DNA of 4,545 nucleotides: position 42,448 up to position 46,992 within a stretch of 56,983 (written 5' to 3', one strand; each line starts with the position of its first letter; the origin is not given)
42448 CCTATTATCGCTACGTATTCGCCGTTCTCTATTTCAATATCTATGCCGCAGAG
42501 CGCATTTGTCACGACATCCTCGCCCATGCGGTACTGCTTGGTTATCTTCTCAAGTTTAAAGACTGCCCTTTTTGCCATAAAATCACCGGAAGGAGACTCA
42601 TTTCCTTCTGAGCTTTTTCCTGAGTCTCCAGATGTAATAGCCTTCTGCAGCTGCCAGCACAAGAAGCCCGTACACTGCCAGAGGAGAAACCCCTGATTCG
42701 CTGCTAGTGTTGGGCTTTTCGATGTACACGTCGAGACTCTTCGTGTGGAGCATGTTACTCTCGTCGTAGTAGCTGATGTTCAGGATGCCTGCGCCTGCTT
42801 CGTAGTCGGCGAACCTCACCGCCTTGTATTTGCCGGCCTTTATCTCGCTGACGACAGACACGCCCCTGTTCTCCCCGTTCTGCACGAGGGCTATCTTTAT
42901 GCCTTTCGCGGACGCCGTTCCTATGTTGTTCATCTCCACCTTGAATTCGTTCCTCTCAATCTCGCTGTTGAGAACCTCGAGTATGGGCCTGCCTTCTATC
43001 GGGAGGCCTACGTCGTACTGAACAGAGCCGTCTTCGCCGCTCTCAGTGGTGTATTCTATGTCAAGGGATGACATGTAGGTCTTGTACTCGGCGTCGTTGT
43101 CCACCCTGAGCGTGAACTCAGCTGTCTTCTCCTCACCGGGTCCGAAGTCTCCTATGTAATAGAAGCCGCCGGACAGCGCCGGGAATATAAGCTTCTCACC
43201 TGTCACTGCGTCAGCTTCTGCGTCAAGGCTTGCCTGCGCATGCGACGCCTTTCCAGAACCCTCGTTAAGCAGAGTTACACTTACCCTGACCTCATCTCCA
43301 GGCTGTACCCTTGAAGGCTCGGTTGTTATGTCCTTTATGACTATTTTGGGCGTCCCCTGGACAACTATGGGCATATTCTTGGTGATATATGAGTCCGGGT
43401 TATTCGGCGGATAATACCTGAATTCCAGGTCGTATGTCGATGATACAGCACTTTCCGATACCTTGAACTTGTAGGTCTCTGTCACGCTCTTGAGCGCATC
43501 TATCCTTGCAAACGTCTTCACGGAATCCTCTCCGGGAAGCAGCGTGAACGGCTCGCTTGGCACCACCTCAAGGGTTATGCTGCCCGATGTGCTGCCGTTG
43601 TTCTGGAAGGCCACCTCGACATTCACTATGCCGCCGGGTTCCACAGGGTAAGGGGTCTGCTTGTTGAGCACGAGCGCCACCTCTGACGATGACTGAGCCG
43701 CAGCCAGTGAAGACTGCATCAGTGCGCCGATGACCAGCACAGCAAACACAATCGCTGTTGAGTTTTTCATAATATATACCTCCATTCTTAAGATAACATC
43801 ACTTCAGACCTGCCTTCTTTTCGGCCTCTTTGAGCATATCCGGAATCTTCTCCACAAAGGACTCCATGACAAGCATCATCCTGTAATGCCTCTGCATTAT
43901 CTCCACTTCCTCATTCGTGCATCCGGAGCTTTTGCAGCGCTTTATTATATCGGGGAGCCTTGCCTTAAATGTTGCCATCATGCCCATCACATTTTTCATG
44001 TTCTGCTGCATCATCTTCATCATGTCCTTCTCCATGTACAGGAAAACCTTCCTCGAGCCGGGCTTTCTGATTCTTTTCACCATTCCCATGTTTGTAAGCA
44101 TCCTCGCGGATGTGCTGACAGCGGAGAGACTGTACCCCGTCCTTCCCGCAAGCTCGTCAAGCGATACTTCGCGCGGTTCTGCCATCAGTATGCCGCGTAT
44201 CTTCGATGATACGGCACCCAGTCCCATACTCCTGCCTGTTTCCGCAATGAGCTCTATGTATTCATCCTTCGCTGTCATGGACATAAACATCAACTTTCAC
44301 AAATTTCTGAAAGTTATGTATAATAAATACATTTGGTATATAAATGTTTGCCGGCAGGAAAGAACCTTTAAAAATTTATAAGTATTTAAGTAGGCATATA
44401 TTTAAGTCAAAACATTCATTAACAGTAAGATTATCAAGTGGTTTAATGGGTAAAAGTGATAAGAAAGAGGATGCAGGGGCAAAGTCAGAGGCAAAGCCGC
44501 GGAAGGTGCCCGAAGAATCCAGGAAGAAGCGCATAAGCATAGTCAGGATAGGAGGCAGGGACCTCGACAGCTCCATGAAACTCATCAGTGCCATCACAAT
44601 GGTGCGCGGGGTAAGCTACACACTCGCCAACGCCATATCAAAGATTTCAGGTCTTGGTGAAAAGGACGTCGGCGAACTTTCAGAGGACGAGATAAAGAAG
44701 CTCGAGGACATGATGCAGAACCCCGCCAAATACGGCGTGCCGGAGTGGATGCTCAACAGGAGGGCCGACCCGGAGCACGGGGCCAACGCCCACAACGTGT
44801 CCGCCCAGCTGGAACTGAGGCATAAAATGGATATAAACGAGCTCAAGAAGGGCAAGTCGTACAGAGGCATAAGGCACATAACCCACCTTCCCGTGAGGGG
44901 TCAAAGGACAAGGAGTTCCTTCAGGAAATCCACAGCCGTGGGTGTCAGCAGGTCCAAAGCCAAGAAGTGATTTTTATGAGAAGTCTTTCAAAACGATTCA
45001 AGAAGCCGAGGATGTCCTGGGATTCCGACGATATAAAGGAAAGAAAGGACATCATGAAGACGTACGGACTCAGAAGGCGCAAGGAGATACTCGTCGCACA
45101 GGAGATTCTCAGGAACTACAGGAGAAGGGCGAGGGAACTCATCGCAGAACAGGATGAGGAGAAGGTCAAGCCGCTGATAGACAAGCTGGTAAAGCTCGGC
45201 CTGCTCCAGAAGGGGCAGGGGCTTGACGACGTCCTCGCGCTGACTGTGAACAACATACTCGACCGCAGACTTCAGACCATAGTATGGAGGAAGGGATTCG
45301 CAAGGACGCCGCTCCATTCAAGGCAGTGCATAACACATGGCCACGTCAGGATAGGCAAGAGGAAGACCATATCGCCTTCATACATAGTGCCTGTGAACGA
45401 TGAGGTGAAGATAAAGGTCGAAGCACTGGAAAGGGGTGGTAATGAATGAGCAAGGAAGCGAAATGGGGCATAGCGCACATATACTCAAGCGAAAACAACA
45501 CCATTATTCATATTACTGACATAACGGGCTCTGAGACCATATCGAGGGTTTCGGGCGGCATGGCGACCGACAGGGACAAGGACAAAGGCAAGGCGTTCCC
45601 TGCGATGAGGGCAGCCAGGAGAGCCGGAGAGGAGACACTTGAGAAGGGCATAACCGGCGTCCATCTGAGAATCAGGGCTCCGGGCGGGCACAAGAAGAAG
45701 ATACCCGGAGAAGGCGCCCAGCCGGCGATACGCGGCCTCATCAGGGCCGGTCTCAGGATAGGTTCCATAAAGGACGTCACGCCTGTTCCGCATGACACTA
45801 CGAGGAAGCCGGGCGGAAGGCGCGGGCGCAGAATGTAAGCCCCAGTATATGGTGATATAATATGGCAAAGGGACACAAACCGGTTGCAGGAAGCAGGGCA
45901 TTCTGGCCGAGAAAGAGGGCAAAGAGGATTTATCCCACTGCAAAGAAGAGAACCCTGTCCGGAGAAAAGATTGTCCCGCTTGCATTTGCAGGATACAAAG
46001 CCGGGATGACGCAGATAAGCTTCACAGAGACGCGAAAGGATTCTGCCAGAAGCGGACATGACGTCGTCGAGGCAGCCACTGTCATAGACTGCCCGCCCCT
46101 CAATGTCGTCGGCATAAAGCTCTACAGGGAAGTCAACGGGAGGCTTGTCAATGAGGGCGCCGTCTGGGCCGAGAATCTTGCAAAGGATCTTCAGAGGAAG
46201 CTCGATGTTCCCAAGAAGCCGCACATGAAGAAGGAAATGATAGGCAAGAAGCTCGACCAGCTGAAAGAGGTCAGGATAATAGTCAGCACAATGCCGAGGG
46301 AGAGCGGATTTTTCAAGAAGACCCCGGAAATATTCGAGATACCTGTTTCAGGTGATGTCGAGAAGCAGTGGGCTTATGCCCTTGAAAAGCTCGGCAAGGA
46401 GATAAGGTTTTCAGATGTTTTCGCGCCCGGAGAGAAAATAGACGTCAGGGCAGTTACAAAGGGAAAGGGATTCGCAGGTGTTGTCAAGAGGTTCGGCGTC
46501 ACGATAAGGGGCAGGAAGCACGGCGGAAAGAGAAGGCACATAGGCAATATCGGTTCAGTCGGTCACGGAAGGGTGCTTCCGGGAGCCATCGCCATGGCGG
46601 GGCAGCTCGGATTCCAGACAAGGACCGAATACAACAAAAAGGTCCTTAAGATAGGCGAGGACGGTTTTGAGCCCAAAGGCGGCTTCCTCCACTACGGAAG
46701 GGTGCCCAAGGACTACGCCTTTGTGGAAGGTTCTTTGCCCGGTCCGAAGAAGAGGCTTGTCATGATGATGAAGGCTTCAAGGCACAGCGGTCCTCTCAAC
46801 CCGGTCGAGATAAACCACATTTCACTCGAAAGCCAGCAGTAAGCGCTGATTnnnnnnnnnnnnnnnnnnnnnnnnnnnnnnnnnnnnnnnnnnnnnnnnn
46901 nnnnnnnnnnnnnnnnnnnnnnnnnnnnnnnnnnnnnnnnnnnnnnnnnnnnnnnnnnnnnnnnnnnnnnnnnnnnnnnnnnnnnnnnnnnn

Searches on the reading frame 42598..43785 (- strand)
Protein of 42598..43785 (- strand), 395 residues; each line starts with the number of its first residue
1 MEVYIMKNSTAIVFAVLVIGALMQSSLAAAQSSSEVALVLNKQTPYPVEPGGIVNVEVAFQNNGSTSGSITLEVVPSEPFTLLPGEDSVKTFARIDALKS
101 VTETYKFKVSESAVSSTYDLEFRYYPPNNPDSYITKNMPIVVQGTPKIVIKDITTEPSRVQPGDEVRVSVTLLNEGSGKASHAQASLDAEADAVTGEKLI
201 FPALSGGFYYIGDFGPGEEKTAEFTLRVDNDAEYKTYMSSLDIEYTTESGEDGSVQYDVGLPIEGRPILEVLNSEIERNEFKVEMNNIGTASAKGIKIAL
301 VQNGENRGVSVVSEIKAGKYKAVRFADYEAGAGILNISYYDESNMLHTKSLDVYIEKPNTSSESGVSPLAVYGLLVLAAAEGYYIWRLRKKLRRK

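Call 48: search_protein_families(library=pfam, proteins=[window:42598-43785:-], max_evalue=0.00001)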
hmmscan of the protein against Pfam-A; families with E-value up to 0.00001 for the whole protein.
window:42598-43785:- (395 aa): 1 family
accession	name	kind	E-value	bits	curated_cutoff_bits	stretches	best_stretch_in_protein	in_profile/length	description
PF07705.17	CARDB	-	9e-14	52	22.7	1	276-330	18-72/101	CARDB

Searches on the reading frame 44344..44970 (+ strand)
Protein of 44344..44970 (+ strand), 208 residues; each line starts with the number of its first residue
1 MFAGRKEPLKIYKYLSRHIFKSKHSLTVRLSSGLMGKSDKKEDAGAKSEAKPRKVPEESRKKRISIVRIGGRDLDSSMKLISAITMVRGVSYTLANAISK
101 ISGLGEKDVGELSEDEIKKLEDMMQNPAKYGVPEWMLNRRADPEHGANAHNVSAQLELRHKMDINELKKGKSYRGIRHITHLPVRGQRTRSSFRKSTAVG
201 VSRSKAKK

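Call 68: search_protein_families(library=pfam, proteins=[window:44344-44970:+], max_evalue=0.00001)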
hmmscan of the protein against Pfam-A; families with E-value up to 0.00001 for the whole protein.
window:44344-44970:+ (208 aa): 1 family
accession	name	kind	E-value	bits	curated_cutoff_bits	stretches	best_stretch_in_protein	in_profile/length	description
PF00416.27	Ribosomal_S13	-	3.2e-32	112.1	31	1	68-194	1-127/128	Ribosomal protein S13/S18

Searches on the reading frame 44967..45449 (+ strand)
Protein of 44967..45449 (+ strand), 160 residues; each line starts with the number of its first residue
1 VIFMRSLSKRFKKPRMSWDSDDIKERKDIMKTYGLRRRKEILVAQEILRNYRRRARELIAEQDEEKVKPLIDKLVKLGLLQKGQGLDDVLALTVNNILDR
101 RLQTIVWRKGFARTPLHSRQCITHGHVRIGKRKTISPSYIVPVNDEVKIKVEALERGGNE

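Call 68: search_protein_families(library=pfam, proteins=[window:44967-45449:+], max_evalue=0.00001)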
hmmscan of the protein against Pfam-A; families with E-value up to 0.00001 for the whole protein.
window:44967-45449:+ (160 aa): 1 family
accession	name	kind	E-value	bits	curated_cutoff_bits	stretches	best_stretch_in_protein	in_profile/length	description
PF01479.30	S4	-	1e-12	48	22.8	1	100-147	1-48/48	S4 domain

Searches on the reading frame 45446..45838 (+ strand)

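Call 68: search_protein_families(library=pfam, proteins=[window:45446-45838:+], max_evalue=0.00001)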
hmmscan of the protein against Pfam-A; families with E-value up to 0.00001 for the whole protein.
window:45446-45838:+ (130 aa): 1 family
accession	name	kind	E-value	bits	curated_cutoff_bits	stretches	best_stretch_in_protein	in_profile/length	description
PF00411.24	Ribosomal_S11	-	8.5e-37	126.4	25.1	1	8-126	1-110/110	Ribosomal protein S11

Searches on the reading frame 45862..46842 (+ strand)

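Call 68: search_protein_families(library=pfam, proteins=[window:45862-46842:+], max_evalue=0.00001)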
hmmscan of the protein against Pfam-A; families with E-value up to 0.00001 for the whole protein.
window:45862-46842:+ (326 aa): 1 family
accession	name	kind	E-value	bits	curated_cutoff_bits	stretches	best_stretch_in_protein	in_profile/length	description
PF00297.29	Ribosomal_L3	-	2.2e-61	208.3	22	1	4-307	6-346/369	Ribosomal protein L3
